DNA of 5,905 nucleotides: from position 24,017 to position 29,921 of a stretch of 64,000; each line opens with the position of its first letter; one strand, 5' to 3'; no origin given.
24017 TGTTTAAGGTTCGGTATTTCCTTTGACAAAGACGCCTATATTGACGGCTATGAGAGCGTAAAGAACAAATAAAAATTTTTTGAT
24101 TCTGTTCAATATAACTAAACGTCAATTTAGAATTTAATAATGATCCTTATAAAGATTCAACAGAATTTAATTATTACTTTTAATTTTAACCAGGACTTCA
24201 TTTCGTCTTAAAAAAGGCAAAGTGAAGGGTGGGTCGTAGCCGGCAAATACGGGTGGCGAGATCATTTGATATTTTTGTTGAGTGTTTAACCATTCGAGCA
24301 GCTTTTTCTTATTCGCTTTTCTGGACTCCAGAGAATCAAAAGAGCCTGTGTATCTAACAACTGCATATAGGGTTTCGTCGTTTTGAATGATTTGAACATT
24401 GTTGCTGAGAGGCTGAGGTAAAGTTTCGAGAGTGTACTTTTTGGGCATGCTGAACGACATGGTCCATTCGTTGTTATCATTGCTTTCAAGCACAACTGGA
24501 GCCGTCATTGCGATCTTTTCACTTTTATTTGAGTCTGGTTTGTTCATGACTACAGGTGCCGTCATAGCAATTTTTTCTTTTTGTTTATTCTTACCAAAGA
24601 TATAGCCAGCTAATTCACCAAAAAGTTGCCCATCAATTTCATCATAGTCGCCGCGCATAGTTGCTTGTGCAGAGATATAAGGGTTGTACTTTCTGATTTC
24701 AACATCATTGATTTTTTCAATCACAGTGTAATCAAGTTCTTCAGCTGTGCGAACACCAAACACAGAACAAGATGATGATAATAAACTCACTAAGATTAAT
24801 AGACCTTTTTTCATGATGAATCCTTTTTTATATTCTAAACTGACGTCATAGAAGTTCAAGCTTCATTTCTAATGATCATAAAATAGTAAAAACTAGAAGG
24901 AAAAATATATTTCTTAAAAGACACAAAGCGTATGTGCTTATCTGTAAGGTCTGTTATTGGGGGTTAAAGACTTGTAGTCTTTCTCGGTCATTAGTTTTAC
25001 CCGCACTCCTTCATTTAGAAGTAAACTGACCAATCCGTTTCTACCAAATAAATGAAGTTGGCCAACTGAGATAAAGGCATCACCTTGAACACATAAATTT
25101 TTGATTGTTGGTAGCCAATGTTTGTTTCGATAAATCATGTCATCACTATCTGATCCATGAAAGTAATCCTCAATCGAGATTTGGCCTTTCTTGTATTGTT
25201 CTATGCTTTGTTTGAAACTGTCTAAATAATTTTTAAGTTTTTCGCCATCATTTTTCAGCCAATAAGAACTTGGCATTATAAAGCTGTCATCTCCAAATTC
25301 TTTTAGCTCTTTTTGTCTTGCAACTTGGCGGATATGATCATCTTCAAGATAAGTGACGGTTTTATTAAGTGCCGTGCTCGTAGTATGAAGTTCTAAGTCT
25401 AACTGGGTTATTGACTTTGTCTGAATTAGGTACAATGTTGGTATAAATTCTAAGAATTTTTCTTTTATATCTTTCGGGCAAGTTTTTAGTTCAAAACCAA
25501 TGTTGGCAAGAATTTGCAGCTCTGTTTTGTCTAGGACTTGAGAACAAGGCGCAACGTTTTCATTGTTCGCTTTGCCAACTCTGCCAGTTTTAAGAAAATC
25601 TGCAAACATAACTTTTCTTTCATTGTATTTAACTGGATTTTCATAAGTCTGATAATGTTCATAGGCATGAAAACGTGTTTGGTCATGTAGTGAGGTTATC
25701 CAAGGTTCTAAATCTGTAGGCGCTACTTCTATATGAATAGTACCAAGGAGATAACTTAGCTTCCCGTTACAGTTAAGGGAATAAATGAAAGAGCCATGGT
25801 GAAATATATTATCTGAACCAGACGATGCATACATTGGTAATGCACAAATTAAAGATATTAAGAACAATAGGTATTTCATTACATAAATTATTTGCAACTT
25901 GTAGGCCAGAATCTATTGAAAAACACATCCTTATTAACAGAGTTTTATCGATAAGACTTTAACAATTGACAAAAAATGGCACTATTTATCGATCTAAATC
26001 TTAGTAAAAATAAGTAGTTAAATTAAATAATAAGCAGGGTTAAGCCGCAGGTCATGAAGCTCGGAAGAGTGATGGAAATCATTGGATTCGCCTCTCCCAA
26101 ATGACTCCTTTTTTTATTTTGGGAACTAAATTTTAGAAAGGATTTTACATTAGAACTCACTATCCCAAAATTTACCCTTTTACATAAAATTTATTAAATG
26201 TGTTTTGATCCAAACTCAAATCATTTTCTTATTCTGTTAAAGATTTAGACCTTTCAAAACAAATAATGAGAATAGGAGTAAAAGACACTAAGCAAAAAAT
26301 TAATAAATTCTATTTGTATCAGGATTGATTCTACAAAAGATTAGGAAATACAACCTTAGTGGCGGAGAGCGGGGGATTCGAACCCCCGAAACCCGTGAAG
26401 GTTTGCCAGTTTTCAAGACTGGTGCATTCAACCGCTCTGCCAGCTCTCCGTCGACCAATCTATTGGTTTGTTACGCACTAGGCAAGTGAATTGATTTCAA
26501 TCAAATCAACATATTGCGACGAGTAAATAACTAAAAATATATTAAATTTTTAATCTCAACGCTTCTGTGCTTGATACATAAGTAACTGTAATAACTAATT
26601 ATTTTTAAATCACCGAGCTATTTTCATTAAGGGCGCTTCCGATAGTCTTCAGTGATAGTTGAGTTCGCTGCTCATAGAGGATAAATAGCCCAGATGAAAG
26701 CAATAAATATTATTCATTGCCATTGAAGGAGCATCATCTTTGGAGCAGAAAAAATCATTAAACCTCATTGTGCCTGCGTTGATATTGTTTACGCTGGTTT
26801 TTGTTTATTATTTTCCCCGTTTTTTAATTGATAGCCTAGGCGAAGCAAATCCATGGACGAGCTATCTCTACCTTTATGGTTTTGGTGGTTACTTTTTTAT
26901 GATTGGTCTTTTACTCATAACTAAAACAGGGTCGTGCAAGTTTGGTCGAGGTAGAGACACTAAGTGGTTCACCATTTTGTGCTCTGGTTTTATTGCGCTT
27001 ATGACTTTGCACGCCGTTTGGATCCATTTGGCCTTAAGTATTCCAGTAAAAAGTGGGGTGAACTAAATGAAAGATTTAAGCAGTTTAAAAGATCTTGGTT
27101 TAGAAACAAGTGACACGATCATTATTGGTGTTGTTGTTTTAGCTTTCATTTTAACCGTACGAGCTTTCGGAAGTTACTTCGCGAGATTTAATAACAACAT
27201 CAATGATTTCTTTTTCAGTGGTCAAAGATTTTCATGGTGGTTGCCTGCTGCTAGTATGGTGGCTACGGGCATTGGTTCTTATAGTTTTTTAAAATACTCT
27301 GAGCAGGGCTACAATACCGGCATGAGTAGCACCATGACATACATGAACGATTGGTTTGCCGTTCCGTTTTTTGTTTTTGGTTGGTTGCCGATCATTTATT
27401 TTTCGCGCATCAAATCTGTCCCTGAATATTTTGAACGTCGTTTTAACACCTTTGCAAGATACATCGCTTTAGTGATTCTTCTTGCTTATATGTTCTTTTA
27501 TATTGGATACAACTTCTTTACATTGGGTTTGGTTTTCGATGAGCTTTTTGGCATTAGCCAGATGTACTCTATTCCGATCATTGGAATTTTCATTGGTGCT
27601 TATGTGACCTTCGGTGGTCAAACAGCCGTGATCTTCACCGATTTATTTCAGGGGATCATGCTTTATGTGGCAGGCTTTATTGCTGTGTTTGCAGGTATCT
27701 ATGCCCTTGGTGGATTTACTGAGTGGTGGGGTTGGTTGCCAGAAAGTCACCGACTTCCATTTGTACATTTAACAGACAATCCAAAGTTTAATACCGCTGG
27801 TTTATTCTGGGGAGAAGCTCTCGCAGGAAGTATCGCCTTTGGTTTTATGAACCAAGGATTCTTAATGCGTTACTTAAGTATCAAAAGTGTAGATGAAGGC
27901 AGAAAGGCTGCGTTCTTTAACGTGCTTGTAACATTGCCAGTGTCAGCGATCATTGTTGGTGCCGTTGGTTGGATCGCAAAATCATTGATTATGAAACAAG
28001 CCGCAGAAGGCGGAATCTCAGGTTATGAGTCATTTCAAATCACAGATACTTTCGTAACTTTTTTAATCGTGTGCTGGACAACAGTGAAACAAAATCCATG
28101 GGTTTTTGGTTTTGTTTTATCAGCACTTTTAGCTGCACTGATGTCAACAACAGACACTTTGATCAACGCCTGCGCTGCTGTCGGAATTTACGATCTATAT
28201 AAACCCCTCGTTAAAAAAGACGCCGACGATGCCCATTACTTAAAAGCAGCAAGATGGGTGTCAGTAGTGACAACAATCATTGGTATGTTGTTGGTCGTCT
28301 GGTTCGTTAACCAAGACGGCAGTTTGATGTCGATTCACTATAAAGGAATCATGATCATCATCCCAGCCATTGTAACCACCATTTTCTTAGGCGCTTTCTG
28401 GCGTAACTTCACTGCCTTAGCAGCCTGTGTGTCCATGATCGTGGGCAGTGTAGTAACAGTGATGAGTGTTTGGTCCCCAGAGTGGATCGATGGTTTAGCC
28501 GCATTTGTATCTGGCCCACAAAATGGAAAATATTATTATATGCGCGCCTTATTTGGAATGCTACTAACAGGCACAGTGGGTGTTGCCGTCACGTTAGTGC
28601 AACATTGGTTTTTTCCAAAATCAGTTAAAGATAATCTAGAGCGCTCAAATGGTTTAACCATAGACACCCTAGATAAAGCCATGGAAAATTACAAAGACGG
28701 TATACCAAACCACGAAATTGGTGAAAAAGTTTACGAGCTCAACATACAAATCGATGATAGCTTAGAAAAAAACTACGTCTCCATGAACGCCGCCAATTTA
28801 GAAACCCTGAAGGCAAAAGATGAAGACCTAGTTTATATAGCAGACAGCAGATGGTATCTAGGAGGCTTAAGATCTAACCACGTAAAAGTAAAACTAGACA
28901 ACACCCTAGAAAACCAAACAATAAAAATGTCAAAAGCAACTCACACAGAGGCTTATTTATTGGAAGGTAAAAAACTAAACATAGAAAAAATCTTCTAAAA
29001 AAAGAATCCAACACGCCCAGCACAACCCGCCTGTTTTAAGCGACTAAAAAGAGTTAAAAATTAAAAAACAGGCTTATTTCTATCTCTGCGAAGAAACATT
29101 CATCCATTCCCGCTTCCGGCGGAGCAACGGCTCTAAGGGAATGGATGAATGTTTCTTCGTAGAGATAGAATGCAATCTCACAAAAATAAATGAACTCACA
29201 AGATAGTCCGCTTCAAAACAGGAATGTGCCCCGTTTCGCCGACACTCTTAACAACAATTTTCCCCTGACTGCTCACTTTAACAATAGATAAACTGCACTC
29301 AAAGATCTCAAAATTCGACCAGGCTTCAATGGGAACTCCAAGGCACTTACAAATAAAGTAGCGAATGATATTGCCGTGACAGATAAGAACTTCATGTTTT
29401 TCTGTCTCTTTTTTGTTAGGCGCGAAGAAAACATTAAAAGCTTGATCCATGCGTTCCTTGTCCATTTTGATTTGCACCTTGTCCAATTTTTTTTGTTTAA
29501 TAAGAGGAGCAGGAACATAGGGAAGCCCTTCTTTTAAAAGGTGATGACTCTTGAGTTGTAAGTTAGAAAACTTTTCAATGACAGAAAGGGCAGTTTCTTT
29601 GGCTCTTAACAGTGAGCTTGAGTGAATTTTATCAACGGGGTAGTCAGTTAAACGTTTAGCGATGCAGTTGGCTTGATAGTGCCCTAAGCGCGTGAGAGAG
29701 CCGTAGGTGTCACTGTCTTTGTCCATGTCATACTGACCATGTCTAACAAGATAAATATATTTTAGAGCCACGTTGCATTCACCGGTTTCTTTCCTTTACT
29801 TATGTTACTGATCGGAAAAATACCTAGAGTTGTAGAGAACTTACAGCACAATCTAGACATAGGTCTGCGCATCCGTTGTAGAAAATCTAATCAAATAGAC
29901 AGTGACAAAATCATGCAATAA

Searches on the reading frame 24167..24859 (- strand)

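Call 58: search_protein_families(library=pfam, proteins=[window:24167-24859:-], max_evalue=0.00001)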
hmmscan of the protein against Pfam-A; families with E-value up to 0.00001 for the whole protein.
window:24167-24859:- (230 aa): 1 family
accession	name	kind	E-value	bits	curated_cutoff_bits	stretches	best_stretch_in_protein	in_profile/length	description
PF04832.17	SOUL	-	2.5e-47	161.5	27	2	111-224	55-172/173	SOUL heme-binding protein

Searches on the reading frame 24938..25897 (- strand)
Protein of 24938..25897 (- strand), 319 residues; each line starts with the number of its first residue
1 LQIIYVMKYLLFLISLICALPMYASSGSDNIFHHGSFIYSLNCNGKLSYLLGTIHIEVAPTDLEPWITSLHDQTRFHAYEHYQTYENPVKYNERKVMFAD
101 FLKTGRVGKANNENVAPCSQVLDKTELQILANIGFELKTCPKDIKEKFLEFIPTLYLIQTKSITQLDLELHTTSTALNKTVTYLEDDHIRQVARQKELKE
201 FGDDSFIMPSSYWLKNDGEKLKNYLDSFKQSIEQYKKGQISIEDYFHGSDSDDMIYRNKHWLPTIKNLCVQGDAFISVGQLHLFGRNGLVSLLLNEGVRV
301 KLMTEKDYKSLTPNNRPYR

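Call 58: search_protein_families(library=pfam, proteins=[window:24938-25897:-], max_evalue=0.00001)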
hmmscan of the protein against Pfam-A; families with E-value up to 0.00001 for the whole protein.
window:24938-25897:- (319 aa): 1 family
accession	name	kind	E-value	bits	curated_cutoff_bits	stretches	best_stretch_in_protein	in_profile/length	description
PF01963.22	TraB_PrgY_gumN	-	7.4e-11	42.8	26.8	1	165-301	126-262/263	TraB/PrgY/gumN family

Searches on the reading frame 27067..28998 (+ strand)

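Call 58: search_protein_families(library=pfam, proteins=[window:27067-28998:+], max_evalue=0.00001)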
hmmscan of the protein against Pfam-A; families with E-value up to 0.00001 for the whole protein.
window:27067-28998:+ (643 aa): 1 family
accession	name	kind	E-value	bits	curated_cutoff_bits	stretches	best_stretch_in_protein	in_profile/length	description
PF00474.23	SSF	-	3.8e-37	128.6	22.8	1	48-460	1-406/406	Sodium:solute symporter family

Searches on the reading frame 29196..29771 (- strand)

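Call 58: search_protein_families(library=pfam, proteins=[window:29196-29771:-], max_evalue=0.00001)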
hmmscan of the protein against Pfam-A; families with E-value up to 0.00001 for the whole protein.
window:29196-29771:- (191 aa): 1 family
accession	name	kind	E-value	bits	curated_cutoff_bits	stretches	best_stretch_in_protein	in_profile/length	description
PF00300.27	His_Phos_1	-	3.3e-23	82.8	21.7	2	6-81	1-79/194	Histidine phosphatase superfamily (branch 1)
